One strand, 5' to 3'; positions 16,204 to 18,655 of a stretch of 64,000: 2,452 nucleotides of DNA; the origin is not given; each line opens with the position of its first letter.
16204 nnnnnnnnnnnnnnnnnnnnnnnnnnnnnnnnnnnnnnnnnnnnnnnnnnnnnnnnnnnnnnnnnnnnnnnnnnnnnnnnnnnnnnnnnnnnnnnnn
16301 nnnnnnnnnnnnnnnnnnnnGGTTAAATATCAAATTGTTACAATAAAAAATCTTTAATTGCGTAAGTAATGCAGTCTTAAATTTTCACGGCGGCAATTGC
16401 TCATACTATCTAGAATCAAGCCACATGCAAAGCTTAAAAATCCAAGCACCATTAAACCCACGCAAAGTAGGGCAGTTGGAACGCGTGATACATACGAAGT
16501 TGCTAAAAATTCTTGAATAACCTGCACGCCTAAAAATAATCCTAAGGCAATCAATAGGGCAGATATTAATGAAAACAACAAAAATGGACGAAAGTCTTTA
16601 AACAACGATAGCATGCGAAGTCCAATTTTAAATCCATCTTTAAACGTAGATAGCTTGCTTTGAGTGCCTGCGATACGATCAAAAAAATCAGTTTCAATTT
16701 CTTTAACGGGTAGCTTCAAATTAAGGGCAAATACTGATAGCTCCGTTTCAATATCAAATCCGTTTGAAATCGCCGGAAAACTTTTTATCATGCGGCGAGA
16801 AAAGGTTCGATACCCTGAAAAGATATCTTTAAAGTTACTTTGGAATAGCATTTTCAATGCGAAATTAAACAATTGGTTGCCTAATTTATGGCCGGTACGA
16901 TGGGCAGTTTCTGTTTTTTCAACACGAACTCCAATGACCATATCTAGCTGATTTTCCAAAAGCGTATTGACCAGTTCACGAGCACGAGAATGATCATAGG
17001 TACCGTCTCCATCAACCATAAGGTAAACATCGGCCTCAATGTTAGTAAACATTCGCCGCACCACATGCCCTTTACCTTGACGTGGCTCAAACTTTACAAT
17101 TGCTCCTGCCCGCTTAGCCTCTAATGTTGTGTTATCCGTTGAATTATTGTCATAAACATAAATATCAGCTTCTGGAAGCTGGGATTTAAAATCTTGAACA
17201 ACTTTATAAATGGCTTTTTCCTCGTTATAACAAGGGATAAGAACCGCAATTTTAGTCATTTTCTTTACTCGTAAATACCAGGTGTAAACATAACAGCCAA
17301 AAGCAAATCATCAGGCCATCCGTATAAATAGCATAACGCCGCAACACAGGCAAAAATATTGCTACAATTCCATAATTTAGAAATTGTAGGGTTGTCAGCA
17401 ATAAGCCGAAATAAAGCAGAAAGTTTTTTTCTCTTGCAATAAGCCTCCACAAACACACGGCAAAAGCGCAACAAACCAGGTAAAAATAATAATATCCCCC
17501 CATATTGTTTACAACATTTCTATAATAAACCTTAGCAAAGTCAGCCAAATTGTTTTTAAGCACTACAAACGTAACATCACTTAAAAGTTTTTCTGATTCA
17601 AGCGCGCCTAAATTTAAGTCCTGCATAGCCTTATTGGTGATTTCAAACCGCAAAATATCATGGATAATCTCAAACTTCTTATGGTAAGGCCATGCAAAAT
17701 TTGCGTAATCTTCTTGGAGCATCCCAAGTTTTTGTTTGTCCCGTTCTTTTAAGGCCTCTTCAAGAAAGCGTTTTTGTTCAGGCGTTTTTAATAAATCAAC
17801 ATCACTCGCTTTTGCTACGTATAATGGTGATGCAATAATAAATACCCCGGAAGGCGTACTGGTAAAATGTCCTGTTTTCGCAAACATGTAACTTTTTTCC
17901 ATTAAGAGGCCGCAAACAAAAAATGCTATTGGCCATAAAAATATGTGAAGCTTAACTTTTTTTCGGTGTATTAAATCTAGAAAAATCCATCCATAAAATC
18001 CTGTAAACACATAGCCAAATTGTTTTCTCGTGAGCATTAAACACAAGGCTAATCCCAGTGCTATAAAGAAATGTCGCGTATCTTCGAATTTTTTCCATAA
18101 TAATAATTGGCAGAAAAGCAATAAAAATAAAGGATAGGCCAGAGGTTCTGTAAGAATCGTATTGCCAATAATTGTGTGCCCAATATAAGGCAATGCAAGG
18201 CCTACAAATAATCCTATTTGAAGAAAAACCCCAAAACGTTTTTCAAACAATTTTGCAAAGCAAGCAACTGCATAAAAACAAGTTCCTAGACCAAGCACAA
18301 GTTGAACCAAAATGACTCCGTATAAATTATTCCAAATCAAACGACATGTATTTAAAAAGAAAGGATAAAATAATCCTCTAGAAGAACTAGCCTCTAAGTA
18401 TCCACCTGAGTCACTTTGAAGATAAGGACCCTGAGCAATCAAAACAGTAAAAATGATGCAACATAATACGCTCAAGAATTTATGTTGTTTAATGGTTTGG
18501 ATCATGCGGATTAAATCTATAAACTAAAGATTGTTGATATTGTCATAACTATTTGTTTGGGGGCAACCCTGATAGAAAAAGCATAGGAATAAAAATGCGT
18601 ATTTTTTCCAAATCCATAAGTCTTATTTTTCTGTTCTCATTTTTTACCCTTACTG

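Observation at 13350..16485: AT-rich MBOAT + DltD/SGNH-like cassette bracketed by 141-bp direct repeats derived from the 3' end of the neighbouring glycosyltransferase gene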

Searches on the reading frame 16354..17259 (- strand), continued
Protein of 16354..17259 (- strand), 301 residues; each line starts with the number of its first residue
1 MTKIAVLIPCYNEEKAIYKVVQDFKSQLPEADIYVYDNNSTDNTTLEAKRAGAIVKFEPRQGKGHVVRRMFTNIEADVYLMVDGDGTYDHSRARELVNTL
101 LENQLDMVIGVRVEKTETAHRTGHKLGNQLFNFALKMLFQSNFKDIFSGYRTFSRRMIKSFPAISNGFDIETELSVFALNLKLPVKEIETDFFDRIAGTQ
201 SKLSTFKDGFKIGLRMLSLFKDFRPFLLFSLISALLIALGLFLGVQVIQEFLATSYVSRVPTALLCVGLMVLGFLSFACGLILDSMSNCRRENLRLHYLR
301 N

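Call 27: find_encoding_contigs(protein=P0202, flank=10000, max_places=4)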
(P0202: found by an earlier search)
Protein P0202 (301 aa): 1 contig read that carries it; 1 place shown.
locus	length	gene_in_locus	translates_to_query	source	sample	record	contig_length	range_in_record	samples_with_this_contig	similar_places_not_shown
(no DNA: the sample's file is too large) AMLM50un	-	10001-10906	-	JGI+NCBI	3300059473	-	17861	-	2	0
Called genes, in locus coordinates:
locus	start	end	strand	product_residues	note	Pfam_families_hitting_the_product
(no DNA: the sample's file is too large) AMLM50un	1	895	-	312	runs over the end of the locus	PF20102:DUF6492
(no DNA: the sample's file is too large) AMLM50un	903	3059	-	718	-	PF00580:UvrD-helicase, PF13604:AAA_30 (faint), PF13245:AAA_19, PF13361:UvrD_C, PF13538:UvrD_C_2 (faint)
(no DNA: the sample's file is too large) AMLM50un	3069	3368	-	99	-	PF01197:Ribosomal_L31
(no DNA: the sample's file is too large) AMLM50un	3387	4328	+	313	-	PF13432:TPR_16 (faint)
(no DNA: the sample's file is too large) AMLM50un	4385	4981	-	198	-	PF13302:Acetyltransf_3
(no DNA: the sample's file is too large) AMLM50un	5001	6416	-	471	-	PF03951:Gln-synt_N, PF00120:Gln-synt_C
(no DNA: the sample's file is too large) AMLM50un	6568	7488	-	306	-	-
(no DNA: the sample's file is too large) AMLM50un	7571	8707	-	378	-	-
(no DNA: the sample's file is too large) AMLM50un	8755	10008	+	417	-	-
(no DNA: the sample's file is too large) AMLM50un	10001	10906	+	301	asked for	PF00535:Glycos_transf_2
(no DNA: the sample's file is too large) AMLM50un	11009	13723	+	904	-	PF00521:DNA_topoisoIV, PF03989:DNA_gyraseA_C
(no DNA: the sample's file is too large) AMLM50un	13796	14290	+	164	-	PF10691:DUF2497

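Call 30: find_encoding_contigs(protein=P0199, flank=10000, max_places=4)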
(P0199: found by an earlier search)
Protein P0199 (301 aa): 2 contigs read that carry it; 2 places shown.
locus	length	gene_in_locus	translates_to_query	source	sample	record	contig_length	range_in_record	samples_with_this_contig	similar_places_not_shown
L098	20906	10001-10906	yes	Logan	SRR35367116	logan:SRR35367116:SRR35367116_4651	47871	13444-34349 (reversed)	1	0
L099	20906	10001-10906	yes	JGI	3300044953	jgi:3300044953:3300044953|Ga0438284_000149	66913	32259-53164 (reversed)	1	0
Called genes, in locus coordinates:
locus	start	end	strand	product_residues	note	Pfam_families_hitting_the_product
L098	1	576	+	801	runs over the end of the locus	PF18262:PhetRS_B1 (faint), PF01588:tRNA_bind, PF03483:B3_4, PF03484:B5, PF17759:tRNA_synthFbeta, PF03147:FDX-ACB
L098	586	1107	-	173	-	-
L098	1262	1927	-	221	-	-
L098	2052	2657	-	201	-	-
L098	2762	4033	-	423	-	PF00155:Aminotran_1_2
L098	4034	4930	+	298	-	PF01370:Epimerase, PF16363:GDP_Man_Dehyd (faint), PF08338:DUF1731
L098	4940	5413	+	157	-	PF01713:Smr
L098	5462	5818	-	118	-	PF13302:Acetyltransf_3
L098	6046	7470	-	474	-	PF03951:Gln-synt_N, PF00120:Gln-synt_C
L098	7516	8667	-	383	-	-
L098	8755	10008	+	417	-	-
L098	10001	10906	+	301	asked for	PF00535:Glycos_transf_2, PF13641:Glyco_tranf_2_3 (weak)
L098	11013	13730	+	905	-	PF00521:DNA_topoisoIV, PF03989:DNA_gyraseA_C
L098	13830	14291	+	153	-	PF10691:DUF2497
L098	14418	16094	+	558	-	PF02463:SMC_N (faint), PF00005:ABC_tran, PF13304:AAA_21 (faint), PF13401:AAA_22 (faint), PF13476:AAA_23 (faint), PF13521:AAA_28 (faint), PF12848:ABC_tran_Xtn, PF00005:ABC_tran, +1 more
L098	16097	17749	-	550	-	PF00916:Sulfate_transp, PF01740:STAS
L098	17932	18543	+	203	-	PF00484:Pro_CA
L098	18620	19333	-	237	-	PF00106:adh_short, PF01370:Epimerase, PF08659:KR, PF13561:adh_short_C2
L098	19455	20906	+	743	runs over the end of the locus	PF06835:LptC (faint), PF04453:LptD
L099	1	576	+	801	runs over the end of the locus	PF18262:PhetRS_B1 (faint), PF01588:tRNA_bind, PF03483:B3_4, PF03484:B5, PF17759:tRNA_synthFbeta, PF03147:FDX-ACB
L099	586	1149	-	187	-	-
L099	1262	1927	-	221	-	-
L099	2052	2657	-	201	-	-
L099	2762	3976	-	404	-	PF00155:Aminotran_1_2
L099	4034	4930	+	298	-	PF01370:Epimerase, PF16363:GDP_Man_Dehyd (faint), PF08338:DUF1731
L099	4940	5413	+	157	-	PF01713:Smr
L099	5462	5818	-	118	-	PF13302:Acetyltransf_3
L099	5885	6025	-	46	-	-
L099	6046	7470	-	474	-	PF03951:Gln-synt_N, PF00120:Gln-synt_C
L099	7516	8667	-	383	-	-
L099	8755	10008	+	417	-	-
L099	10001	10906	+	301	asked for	PF00535:Glycos_transf_2, PF13641:Glyco_tranf_2_3 (weak)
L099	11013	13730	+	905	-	PF00521:DNA_topoisoIV, PF03989:DNA_gyraseA_C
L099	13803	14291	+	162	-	PF10691:DUF2497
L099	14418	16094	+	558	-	PF02463:SMC_N (faint), PF00005:ABC_tran, PF13304:AAA_21 (faint), PF13401:AAA_22 (faint), PF13476:AAA_23 (faint), PF13521:AAA_28 (faint), PF12848:ABC_tran_Xtn, PF00005:ABC_tran, +1 more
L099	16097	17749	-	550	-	PF00916:Sulfate_transp, PF01740:STAS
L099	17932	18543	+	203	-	PF00484:Pro_CA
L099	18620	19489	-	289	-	PF00106:adh_short, PF08659:KR, PF01370:Epimerase (weak), PF13561:adh_short_C2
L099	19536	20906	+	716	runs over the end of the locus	PF04453:LptD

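Call 34: find_related_loci(query=window:16354-17259:-, collection=metagenome_contigs, flank=8000)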
Query window:16354-17259:- (301 aa) in metagenome_contigs; peptide patterns used: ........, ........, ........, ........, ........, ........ (x = any residue, [..] = any of these).
600 stretches matched a pattern (row limit reached: there are more); 424 encode a relative of the query (tblastn E <= 1e-3); the best 80 are kept; 80 distinct loci.
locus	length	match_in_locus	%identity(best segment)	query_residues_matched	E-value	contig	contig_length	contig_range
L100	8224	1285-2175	53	4-300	1e-103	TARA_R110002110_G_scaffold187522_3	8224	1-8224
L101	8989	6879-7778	52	1-300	5e-103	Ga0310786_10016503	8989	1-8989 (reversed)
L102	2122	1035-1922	54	4-299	3e-107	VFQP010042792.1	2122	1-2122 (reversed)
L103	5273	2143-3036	54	3-299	2e-101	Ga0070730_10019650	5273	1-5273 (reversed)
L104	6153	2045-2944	53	1-300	3e-101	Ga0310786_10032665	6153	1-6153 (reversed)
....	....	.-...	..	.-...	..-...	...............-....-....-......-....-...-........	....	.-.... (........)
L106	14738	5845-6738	50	2-299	2e-96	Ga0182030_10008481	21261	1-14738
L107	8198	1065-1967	51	1-300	6e-96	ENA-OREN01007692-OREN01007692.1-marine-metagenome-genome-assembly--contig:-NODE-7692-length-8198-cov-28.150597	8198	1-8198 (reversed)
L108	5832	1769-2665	49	3-300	1e-94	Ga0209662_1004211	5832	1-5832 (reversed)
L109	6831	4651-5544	53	3-300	5e-94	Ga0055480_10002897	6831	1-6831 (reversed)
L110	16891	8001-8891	46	1-295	1e-85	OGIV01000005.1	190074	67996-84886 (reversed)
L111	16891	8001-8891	46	1-295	1e-85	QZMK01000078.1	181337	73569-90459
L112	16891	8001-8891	46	1-295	2e-85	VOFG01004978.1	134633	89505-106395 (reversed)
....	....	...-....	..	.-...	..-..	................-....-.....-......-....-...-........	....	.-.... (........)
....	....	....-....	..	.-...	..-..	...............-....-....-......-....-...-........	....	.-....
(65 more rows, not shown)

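Call 42: find_encoding_contigs(protein=P0209, flank=10000, max_places=10)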
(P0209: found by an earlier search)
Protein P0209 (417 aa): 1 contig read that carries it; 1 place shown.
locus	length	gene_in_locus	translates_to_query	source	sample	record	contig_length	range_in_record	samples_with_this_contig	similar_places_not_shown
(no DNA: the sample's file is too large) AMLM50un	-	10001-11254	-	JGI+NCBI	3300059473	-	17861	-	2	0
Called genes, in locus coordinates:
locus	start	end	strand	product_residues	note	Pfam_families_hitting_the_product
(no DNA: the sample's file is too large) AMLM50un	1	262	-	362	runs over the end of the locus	PF00953:Glycos_transf_4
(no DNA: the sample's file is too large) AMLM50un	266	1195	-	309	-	PF20102:DUF6492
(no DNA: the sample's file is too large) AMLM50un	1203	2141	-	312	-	PF20102:DUF6492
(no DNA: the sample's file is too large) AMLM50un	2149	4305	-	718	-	PF00580:UvrD-helicase, PF13604:AAA_30 (faint), PF13245:AAA_19, PF13361:UvrD_C, PF13538:UvrD_C_2 (faint)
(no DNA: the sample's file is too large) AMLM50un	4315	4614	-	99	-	PF01197:Ribosomal_L31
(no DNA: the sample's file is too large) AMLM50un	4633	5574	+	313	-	PF13432:TPR_16 (faint)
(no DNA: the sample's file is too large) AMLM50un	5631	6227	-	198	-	PF13302:Acetyltransf_3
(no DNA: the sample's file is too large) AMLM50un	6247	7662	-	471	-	PF03951:Gln-synt_N, PF00120:Gln-synt_C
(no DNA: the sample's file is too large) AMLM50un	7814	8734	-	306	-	-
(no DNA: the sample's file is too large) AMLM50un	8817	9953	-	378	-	-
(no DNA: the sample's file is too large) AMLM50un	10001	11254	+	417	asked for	-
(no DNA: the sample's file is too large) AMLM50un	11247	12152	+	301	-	PF00535:Glycos_transf_2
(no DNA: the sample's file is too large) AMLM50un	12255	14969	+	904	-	PF00521:DNA_topoisoIV, PF03989:DNA_gyraseA_C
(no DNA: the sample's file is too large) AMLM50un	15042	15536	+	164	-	PF10691:DUF2497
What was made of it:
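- Tried and rejected: I tried to obtain DNA of the empty-site strain E. Two find_encoding_contigs look-ups returned gene maps only (calls 27, 42).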

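Call 43: list_cluster_members(proteins=[L001:903-3059:-, L001:3069-3368:-, L001:4385-4981:-, L001:5001-6416:-, L001:6568-7476:-, L001:7571-8707:-, L001:14002-16716:+, L001:16789-17283:+])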
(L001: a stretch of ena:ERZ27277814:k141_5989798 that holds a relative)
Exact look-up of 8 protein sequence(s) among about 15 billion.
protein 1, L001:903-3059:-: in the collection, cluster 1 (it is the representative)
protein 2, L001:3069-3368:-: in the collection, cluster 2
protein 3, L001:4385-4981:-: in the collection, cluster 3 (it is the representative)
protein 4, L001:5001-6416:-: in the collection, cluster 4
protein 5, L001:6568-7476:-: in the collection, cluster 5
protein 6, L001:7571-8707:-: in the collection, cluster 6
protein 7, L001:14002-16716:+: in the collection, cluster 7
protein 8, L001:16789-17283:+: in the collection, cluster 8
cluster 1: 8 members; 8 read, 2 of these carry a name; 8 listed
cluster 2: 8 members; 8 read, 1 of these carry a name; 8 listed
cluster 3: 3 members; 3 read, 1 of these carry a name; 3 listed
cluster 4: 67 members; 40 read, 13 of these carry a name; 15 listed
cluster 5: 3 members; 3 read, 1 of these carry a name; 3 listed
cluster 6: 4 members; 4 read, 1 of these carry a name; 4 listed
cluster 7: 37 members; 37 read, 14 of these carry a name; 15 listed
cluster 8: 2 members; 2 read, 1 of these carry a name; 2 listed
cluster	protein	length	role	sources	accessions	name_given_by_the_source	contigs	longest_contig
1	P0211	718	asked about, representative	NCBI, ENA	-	-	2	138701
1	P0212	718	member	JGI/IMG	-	DNA helicase II / ATP-dependent DNA helicase PcrA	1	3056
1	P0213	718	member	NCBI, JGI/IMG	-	DNA helicase-2/ATP-dependent DNA helicase PcrA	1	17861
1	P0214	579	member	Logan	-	-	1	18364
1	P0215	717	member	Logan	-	-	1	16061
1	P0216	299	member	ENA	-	-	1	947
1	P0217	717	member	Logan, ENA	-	-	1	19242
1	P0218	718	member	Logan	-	-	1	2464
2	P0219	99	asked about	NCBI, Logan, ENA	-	-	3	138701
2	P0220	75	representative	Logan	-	-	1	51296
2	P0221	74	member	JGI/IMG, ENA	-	large subunit ribosomal protein L31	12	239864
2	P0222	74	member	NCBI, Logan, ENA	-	-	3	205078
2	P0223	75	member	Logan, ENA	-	-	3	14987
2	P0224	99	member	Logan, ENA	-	-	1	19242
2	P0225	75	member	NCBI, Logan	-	-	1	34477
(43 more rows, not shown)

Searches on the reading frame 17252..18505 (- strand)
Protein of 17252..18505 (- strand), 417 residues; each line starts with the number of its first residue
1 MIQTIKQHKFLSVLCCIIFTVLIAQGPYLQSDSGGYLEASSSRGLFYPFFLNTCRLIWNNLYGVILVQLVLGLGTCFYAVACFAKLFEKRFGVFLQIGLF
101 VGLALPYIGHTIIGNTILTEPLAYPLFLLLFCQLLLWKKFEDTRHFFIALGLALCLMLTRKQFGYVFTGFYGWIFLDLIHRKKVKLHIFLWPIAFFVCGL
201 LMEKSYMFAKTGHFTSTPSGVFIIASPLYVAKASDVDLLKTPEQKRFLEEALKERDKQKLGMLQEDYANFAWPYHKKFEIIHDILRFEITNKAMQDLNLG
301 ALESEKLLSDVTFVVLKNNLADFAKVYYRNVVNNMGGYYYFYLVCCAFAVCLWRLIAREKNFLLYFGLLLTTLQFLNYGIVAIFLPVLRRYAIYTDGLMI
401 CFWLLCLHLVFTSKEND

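Call 6: search_protein_families(library=pfam, proteins=[window:17252-18505:-], max_evalue=0.01)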
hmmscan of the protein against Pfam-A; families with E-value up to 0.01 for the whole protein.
window:17252-18505:- (417 aa): 0 families

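Call 7: search_protein_families(library=ncbifam, proteins=[window:17252-18505:-], max_evalue=0.01)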
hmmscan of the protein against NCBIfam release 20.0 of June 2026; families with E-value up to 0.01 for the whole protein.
window:17252-18505:- (417 aa): 0 families

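Call 21: search_protein_families(library=pfam, proteins=[window:17252-18505:-], max_evalue=1)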
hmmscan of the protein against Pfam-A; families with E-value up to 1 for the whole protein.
window:17252-18505:- (417 aa): 0 families
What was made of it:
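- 17252..18505 (-): p417, a multi-pass membrane protein with no family match. It overlaps the GT2 start by 8 nt and is the first gene of the apparent operon. It is context, not part of the cassette. No Pfam or NCBIfam hit (calls 6, 7, 21).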

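Call 52: search_solved_structures(query=window:17252-18505:-, max_evalue=10)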
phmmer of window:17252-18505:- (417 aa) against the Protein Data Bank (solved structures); distinct sequences matched with E-value up to 10: 3.
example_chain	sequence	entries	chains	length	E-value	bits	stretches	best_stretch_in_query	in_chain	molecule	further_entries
9czh_E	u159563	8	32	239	0.7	12.1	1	175-204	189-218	Large-conductance Ca2+-activated K+ channel beta2 subunit,Calcium-activated potassium chan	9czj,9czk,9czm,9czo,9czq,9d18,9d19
2bmx_A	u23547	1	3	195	1.1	11.4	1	248-332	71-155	ALKYL HYDROPEROXIDASE C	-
7bz6_A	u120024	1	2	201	1.2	11.4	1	248-332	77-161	Alkyl hydroperoxide reductase C peptide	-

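Call 78: predict_structure(protein=window:17252-18505:-)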
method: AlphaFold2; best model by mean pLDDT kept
length: 417 residues; sequences in the alignment: 1
mean_pLDDT: 42.5   pTM: 0.26
mean pLDDT of the five models: 42.5, 41.5, 37.6, 36.4, 35.6
residues with pLDDT >= 90: 0; 70-90: 0; 50-70: 44; < 50: 373
segments of 3 or more residues with pLDDT < 50: 1-14, 19-48, 50-61, 63-71, 83-89, 104-126, 131-148, 150-169, 175-179, 184-240, 251-347, 349-351, 353-355, 357-360, 362-364, 366-368, 373-417
pLDDT, mean of each block of 10 residues (from residue 1): 37 47 44 43 46 46 47 51 49 51 47 40 46 46 47 44 44 48 47 46 38 33 32 38 50 43 38 34 33 38 34 31 36 38 46 48 49 45 40 45 44 35
secondary structure, 60 per line:
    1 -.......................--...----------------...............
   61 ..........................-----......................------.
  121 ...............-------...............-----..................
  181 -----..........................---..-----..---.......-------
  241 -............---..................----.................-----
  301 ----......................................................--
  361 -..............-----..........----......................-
elements in order: H2-24 H46-86 H92-113 H120-135 H143-157 H163-180 H186-211 H227-233 H242-253 H257-274 H279-295 H305-358 H362-375 H381-390 H395-416
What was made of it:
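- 17252..18505 (-): The single-sequence AlphaFold2 model is unusable (pLDDT 42; call 78).
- Tried and rejected: A single-sequence AlphaFold2 model of p417 was too poor to use (call 78).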
